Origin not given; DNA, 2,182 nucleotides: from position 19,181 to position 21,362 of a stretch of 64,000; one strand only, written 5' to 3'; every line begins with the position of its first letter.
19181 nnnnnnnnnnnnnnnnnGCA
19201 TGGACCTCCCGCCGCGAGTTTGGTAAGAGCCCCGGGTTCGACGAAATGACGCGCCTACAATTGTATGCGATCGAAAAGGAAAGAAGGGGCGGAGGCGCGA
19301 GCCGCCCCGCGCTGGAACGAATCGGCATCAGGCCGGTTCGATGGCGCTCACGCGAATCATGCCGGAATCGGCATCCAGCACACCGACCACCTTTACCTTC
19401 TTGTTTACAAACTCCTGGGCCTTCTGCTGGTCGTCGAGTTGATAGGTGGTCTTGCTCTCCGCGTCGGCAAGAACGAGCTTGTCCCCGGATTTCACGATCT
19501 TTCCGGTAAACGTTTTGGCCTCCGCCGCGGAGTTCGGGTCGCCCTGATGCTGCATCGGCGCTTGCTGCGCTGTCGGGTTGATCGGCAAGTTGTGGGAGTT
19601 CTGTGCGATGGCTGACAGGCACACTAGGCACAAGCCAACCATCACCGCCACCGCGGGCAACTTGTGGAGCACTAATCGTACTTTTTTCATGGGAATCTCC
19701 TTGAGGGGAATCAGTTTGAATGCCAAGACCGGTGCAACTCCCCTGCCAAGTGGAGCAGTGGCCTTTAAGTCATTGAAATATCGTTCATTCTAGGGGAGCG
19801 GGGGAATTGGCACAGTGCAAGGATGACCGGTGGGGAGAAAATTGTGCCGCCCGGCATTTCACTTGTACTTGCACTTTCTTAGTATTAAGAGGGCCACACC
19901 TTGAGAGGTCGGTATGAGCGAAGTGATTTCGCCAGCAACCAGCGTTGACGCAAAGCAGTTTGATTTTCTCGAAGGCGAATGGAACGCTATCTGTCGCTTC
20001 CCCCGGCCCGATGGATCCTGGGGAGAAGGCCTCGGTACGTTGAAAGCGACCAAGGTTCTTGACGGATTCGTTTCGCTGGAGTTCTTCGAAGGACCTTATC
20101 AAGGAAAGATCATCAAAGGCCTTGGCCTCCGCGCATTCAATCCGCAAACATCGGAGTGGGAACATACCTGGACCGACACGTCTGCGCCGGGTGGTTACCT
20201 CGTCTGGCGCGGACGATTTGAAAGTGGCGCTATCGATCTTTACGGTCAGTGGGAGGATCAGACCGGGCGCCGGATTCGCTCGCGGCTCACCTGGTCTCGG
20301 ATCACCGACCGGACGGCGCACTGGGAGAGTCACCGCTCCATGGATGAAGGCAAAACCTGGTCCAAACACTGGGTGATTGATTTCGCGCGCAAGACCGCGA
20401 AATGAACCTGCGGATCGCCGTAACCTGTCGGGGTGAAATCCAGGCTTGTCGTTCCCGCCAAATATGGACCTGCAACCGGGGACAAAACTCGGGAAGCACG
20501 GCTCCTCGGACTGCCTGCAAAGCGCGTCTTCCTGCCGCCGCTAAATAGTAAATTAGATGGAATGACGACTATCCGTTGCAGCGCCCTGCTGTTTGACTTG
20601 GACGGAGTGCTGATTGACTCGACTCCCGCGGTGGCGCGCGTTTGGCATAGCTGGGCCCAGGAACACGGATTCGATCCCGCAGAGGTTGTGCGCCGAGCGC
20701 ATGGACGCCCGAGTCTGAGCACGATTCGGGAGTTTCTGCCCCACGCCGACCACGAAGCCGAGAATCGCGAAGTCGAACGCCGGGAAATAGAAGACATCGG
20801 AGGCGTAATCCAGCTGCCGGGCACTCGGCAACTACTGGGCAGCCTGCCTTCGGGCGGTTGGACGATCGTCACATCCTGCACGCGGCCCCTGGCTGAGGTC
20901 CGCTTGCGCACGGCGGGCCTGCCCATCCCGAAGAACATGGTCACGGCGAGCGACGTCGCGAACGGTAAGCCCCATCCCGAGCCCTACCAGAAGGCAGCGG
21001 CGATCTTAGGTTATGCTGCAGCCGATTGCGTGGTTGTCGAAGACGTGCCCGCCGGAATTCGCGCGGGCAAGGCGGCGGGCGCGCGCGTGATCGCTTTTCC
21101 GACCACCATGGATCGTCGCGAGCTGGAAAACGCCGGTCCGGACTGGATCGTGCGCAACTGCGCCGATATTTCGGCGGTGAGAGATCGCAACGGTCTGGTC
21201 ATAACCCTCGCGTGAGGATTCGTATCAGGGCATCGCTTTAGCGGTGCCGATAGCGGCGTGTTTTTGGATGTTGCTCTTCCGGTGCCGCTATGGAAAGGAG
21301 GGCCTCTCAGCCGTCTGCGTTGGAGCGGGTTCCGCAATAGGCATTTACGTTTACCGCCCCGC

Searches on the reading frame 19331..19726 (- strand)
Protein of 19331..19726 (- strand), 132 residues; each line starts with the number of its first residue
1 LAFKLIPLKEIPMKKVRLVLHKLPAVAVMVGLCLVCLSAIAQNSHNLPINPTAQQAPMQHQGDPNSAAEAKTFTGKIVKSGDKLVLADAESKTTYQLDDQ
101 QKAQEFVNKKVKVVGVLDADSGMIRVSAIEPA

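Call 24: search_protein_families(library=pfam, proteins=[window:19331-19726:-], max_evalue=0.0001)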
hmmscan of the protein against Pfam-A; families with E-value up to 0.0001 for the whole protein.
window:19331-19726:- (132 aa): 1 family
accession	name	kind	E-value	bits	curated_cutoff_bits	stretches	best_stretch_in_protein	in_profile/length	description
PF19135.5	DUF5818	-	1.6e-10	40.8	27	1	74-132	1-57/57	Protein of unknown function (DUF5818)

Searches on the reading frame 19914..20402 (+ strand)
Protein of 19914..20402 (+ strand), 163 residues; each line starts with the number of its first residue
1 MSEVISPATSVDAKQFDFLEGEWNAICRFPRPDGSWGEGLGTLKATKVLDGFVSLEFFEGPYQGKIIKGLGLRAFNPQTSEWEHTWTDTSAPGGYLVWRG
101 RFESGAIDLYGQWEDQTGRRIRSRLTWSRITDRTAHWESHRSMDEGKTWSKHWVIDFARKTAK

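Call 24: search_protein_families(library=pfam, proteins=[window:19914-20402:+], max_evalue=0.0001)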
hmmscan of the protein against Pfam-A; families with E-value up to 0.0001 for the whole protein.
window:19914-20402:+ (163 aa): 1 family
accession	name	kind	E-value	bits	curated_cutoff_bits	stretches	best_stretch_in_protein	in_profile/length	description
PF07617.17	DUF1579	-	3.6e-08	33.9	25.2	1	18-159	11-155/155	Protein of unknown function (DUF1579)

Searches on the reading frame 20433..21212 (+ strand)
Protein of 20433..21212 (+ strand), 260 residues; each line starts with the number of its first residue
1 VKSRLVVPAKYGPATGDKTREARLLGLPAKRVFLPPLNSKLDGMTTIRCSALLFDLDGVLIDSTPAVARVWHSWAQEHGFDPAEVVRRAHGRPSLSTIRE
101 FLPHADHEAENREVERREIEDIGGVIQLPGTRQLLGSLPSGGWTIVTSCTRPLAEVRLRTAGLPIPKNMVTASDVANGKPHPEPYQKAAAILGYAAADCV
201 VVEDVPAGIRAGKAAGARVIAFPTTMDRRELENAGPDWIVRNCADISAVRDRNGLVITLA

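Call 24: search_protein_families(library=pfam, proteins=[window:20433-21212:+], max_evalue=0.0001)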
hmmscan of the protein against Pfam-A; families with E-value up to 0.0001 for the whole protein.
window:20433-21212:+ (260 aa): 3 families
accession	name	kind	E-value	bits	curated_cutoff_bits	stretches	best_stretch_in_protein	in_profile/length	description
PF13419.12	HAD_2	-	7.1e-22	78.8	23.8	1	52-221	1-177/178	Haloacid dehalogenase-like hydrolase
PF00702.32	Hydrolase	-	2.1e-20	74.4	26.4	1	51-216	3-191/191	haloacid dehalogenase-like hydrolase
PF13242.12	Hydrolase_like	-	2.8e-06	27.6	22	1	178-245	3-74/75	HAD-hyrolase-like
